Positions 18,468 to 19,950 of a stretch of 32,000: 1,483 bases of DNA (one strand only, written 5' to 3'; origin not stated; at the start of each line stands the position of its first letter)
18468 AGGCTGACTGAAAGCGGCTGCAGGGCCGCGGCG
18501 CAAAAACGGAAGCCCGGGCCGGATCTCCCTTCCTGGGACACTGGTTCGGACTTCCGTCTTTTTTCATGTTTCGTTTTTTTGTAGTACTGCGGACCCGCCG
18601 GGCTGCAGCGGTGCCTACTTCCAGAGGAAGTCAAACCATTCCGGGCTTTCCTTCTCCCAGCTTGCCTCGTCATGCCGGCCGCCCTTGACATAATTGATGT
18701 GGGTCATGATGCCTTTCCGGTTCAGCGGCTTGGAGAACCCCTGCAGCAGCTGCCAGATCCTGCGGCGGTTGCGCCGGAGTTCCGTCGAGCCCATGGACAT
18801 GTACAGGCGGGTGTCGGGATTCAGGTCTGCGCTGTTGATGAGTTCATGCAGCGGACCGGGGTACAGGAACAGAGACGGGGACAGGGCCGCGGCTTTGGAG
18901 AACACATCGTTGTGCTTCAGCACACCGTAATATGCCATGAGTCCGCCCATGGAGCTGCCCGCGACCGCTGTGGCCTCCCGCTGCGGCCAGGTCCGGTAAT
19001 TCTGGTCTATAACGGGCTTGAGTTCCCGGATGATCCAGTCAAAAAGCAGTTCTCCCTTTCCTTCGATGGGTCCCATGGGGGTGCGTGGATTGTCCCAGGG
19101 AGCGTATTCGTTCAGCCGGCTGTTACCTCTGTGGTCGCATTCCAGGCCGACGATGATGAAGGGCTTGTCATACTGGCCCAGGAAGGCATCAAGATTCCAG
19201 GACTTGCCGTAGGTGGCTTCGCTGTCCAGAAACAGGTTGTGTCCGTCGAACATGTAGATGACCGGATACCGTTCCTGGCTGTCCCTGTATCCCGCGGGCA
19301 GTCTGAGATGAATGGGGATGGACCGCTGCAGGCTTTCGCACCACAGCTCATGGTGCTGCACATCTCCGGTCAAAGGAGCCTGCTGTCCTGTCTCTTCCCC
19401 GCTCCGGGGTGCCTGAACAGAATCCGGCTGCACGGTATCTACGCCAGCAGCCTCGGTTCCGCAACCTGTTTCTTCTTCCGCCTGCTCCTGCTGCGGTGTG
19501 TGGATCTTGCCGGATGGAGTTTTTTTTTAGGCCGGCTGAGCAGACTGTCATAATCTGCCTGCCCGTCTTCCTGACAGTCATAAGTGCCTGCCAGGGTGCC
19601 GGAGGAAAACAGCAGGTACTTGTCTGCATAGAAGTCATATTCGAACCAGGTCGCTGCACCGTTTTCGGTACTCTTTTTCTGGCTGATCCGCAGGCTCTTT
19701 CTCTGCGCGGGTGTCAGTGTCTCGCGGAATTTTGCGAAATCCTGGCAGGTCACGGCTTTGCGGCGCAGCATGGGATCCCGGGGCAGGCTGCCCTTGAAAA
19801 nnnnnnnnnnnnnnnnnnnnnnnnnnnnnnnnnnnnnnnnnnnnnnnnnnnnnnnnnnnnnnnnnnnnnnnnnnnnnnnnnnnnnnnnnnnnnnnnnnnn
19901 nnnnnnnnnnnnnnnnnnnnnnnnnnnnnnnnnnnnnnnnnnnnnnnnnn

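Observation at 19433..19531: A9 tract lies exactly at the frame junction between the NYN-like ORF and the esterase ORF: possible frameshift fusion, phase switch or homopolymer error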

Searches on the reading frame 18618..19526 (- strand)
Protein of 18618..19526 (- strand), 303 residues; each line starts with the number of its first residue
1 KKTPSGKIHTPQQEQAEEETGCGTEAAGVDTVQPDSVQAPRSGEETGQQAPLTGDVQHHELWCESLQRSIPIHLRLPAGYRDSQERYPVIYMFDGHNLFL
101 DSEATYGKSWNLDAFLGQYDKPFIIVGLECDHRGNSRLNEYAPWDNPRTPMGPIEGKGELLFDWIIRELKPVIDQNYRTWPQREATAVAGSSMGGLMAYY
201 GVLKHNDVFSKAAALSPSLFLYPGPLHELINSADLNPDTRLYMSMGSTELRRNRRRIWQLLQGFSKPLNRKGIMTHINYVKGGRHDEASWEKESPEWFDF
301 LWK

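Call 4: search_protein_families(library=pfam, proteins=[window:18618-19526:-], max_evalue=1)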
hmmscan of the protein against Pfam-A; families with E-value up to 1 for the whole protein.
seq(303 aa): 5 families
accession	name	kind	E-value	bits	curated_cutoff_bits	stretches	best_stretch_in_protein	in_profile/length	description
PF00756.26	Esterase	-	1.1e-23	84.7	22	1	64-292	2-242/251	Putative esterase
PF12146.15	Hydrolase_4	-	0.001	18.9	27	1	162-220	55-112/239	Serine aminopeptidase, S33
PF00326.27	Peptidase_S9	-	0.024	14.5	22.6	1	182-217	62-97/213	Prolyl oligopeptidase family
PF00561.26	Abhydrolase_1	-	0.061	13.4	25.8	1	181-225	67-105/245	alpha/beta hydrolase fold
PF02230.22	Abhydrolase_2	-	0.17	12.2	23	1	162-220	83-141/217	Phospholipase/Carboxylesterase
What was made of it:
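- On Pfam Esterase (PF00756), downstream protein: The score is 84.7 bits against a cutoff of 22 (call 4).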

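Call 5: search_protein_families(library=ncbifam, proteins=[window:18618-19526:-], max_evalue=1)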
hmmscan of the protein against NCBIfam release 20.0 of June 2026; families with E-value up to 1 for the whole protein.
seq(303 aa): 5 families
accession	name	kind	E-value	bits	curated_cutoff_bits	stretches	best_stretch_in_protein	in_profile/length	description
NF041944.1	Xylase_Ferestase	equivalog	2.6e-07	29.3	1200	1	53-217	465-622/694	bifunctional endo-1,4-beta-xylanase/feruloyl esterase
NF007758.0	PRK10439.1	equivalog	2.9e-06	26.5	222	1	165-291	273-400/418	enterochelin esterase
NF058612.1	GTNG0744Estse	equivalog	0.0004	20.4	450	1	54-219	6-156/242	GTNG_0744 family esterase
TIGR02821.1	fghA_ester_D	equivalog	0.0013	18.3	281.7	1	162-254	118-208/275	S-formylglutathione hydrolase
NF050058.1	e_dPHAscl_type1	hypoth_equivalog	0.091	12.2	150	1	185-216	105-136/276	extracellular catalytic domain type 1 short-chain-length polyhydroxyalkanoate depolymerase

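Call 51: find_homologous_proteins(query=window:18618-19373:-, max_evalue=1e-40)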
Query seq(252 aa) (252 aa): 4860 proteins with E <= 1e-40 among 5989 candidates; the best 120 are listed.
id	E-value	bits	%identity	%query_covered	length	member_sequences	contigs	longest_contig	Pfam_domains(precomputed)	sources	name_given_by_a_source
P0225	1.6e-172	590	99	100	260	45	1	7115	PF00756.27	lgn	-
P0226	2.0e-149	514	94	92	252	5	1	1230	PF00756.27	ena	-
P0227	8.3e-130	450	76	98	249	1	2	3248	PF00756.27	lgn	-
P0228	6.9e-129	447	76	98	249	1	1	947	PF00756.27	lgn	-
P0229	2.6e-127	442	75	98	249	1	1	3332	PF00756.27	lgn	-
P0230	1.3e-100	354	59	98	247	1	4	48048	PF00756.27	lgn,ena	-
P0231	2.9e-98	347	61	98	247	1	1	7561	PF00756.27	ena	-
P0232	8.0e-98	345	58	98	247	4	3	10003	PF00756.27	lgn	-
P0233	1.2e-85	305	57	98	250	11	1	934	PF00756.27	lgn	-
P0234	1.4e-85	305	56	98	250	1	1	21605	PF00756.27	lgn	-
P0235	2.0e-83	298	53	95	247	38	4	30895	PF00756.27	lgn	-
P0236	1.3e-82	295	55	98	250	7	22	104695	PF00756.27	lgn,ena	-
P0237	6.7e-82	293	54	98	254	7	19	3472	PF00756.27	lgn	-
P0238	8.8e-81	289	50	98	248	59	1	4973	PF00756.27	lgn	-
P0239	4.5e-80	287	52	96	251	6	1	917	PF00756.27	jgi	jgi:predicted alpha/beta superfamily hydrolase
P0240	1.4e-79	285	53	96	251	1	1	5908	PF00756.27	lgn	-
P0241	5.1e-79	284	52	95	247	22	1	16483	PF00756.27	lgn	-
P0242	1.2e-78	282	52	94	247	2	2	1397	PF00756.27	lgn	-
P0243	1.5e-78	282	50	98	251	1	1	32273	PF00756.27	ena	-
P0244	2.9e-78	281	55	92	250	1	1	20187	PF00756.27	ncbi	ncbi:MAG: alpha/beta hydrolase [Lachnospiraceae bacterium]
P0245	3.2e-78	281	50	98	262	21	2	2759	PF00756.27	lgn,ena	-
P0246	3.3e-78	281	52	96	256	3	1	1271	PF00756.27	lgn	-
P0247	7.1e-78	280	50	98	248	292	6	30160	PF00756.27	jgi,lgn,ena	-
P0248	9.4e-78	279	54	92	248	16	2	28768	PF00756.27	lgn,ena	-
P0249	1.4e-77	279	54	92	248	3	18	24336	PF00756.27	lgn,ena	-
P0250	1.5e-77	279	51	95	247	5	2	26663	PF00756.27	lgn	-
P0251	2.6e-77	278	49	98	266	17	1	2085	PF00756.27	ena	-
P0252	3.8e-77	277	53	94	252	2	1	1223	PF00756.27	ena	-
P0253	3.9e-77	277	55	92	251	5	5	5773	PF00756.27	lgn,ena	-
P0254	4.0e-77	277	52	96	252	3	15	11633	PF00756.27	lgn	-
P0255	5.5e-77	277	52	94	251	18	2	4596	PF00756.27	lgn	-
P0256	6.1e-77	277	53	94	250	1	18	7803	PF00756.27,PF02230.23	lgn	-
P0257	7.5e-77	276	51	98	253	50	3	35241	PF00756.27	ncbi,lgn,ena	-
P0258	1.1e-76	276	50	98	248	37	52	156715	PF00756.27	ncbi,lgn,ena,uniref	ncbi:alpha/beta hydrolase [Clostridium sp. AUH-JLR23]|uniref:alpha/beta hydrolase n=1 Tax=Clostridiu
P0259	3.4e-76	274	52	92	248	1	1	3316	PF00756.27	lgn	-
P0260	7.3e-76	273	49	98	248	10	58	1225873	PF00756.27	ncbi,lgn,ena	-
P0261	8.0e-76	273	52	92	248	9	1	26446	PF00756.27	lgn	-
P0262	1.3e-75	272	53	92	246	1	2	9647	PF00756.27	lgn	-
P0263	1.5e-75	272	50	98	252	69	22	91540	PF00756.27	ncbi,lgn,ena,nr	ncbi:MAG TPA: alpha/beta hydrolase [Candidatus Faecalicoccus intestinipullorum]|nr:alpha/beta hydrol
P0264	1.9e-75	272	52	95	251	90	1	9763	PF00756.27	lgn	-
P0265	2.5e-75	271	49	98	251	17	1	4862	PF00756.27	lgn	-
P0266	3.7e-75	271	50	98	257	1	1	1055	PF00756.27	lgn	-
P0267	1.4e-74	269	50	98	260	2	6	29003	PF00756.27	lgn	-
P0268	1.4e-74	269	46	98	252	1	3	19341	PF00756.27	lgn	-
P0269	2.1e-74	268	48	97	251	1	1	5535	PF00756.27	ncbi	-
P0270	2.5e-74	268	52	95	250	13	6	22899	PF00756.27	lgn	-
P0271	3.4e-74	268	51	92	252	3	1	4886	PF00756.27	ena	-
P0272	4.2e-74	267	49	98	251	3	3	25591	PF00756.27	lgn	-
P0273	5.4e-74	267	49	98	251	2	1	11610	PF00756.27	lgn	-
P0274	7.1e-74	267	49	98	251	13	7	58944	PF00756.27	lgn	-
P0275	7.5e-74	267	50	94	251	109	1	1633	PF00756.27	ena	-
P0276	8.5e-74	266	52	92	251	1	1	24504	PF00756.27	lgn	-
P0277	1.2e-73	266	52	92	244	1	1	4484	PF00756.27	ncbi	-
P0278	1.3e-73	266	52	92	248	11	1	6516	PF00756.27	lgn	-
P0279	3.0e-73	265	51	92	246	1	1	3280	PF00756.27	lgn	-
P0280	3.6e-73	264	53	92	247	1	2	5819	PF00756.27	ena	-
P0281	4.7e-73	264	50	95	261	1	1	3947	PF00756.27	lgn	-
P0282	4.9e-73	264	49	98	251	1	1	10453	PF00756.27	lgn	-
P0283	6.1e-73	264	49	98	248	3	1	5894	PF00756.27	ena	-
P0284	1.2e-72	263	50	98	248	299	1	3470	PF00756.27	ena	-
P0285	1.9e-72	262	49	92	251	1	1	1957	PF00756.27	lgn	-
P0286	5.4e-72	261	52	92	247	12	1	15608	PF00756.27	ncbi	-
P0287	7.9e-72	260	47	98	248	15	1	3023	PF00756.27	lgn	-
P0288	1.1e-71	260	50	98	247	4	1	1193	PF00756.27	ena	-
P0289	1.2e-71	259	51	92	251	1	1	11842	PF00756.27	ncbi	ncbi:MAG: alpha/beta hydrolase [Muribaculaceae bacterium]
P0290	1.5e-71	259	52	92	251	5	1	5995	PF00756.27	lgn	-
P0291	1.5e-71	259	50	92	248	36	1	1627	PF00756.27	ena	-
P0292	1.6e-71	259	51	95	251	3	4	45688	PF00756.27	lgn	-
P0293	2.1e-71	259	49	95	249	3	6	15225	PF00756.27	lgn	-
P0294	2.8e-71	258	47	98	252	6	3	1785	PF00756.27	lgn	-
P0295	3.5e-71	258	47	98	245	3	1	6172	PF00756.27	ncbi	-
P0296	6.0e-71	257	50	95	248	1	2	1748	PF00756.27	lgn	-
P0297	1.0e-70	256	49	94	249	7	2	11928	PF00756.27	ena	-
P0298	1.3e-70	256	50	92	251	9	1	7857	PF00756.27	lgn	-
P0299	1.4e-70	256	50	97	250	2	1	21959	PF00756.27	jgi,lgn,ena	-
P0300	1.8e-70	256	47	98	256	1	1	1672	PF00756.27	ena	-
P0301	2.8e-70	255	53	92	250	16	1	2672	PF00756.27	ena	-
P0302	3.3e-70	255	50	92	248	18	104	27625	PF00756.27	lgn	-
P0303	4.8e-70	254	47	98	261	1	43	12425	PF00756.27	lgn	-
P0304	5.8e-70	254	49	92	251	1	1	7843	PF00756.27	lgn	-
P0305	6.9e-70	254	53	92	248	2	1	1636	PF00756.27,PF12146.16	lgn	-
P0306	9.4e-70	253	50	92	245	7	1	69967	PF00756.27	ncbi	-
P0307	1.1e-69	253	47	98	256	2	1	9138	PF00756.27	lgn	-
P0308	1.3e-69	253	50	94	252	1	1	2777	PF00756.27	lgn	-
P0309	1.5e-69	253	50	92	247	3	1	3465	PF00756.27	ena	-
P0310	1.5e-69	253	48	98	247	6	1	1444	PF00756.27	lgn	-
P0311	1.6e-69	252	49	92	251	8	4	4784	PF00756.27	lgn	-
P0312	1.9e-69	252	48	92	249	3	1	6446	PF00756.27,PF12146.16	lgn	-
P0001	2.6e-69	252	46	98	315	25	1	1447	PF00756.27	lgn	-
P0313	2.7e-69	252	50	92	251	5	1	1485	PF00756.27,PF00326.28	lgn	-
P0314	2.8e-69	252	50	92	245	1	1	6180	PF00756.27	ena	-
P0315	3.1e-69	251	46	98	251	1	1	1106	PF00756.27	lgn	-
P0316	3.6e-69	251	53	92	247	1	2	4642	PF00756.27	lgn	-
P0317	3.6e-69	251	46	97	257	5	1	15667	PF00756.27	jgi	-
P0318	3.7e-69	251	46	98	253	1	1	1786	PF00756.27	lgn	-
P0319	3.9e-69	251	46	92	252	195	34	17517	PF00756.27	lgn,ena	-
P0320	4.2e-69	251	50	94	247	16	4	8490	PF00756.27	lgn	-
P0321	6.5e-69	250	50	92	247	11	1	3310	PF00756.27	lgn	-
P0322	1.0e-68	250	49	95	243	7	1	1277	PF00756.27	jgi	jgi:predicted alpha/beta superfamily hydrolase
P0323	1.2e-68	250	52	92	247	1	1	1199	PF00756.27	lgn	-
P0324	1.3e-68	249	48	95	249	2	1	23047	PF00756.27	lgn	-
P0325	2.0e-68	249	50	92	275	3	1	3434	PF00756.27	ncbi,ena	-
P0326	2.3e-68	249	51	92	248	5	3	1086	PF00756.27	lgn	-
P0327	4.2e-68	248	49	92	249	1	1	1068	PF00756.27,PF12146.16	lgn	-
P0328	5.2e-68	247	49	92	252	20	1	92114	PF00756.27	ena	-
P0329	8.0e-68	247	44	98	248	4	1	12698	PF00756.27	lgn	-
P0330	8.5e-68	247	48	98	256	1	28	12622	PF00756.27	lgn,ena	-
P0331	1.1e-67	246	47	95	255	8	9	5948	PF00756.27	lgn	-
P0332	1.9e-67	246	50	92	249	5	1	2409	PF00756.27,PF12146.16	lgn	-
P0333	2.0e-67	246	49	92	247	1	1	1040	PF00756.27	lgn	-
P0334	2.1e-67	245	49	92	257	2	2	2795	PF00756.27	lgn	-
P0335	3.6e-67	245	48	92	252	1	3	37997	PF00756.27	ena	-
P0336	4.2e-67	244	47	98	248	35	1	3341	PF00756.27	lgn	-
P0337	4.2e-67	244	49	92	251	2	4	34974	PF00756.27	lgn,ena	-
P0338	4.6e-67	244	50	92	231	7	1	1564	PF00756.27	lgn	-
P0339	5.0e-67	244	48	96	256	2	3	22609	PF00756.27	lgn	-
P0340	5.9e-67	244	49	92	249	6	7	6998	PF00756.27,PF12146.16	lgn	-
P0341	6.8e-67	244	49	92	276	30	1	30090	PF00756.27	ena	-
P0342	8.2e-67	244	48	92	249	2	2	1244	PF00756.27,PF12146.16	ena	-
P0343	9.6e-67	243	45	99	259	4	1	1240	PF00756.27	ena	-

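Call 53: find_encoding_contigs(protein=P0236, flank=3000, max_places=4)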
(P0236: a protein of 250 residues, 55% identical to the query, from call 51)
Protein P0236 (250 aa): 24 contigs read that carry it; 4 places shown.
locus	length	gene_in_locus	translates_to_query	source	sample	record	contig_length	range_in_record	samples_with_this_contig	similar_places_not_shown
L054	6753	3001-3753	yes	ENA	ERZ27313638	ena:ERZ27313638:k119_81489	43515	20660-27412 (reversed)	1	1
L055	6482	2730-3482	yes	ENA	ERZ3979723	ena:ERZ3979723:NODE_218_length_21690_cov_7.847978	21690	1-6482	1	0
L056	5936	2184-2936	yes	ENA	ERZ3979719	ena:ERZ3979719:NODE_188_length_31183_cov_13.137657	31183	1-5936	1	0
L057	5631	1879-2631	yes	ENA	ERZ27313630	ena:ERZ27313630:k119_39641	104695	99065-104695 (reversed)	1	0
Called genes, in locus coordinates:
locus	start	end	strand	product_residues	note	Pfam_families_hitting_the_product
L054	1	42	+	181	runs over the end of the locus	PF25087:GMPPB_C (faint), PF00132:Hexapep, PF14602:Hexapep_2 (weak)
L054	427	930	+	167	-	-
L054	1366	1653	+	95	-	-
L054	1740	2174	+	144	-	-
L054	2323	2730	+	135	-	PF01327:Pep_deformylase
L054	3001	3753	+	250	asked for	PF00756:Esterase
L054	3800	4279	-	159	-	PF22381:Staph_reg_Sar_Rot, PF01978:TrmB (weak), PF01047:MarR, PF12802:MarR_2, PF13463:HTH_27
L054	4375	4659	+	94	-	PF14573:PP-binding_2 (faint), PF00550:PP-binding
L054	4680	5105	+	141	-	PF00364:Biotin_lipoyl, PF25984:BSH_YknX (faint)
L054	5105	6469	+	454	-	PF00289:Biotin_carb_N, PF02222:ATP-grasp, PF02786:CPSase_L_D2, PF07478:Dala_Dala_lig_C, PF02785:Biotin_carb_C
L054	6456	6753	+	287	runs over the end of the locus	PF17848:Zn_ribbon_ACC (faint), PF01039:Carboxyl_trans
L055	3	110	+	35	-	?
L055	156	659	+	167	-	-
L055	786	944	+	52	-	-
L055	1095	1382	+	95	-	-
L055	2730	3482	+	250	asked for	PF00756:Esterase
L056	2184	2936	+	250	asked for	PF00756:Esterase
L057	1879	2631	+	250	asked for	PF00756:Esterase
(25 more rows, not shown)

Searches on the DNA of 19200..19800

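Call 69: search_rna_families(source=window, start=19200, end=19800, threshold=evalue, max_evalue=1)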
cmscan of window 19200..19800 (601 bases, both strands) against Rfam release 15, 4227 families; matches with E-value up to 1: 0.
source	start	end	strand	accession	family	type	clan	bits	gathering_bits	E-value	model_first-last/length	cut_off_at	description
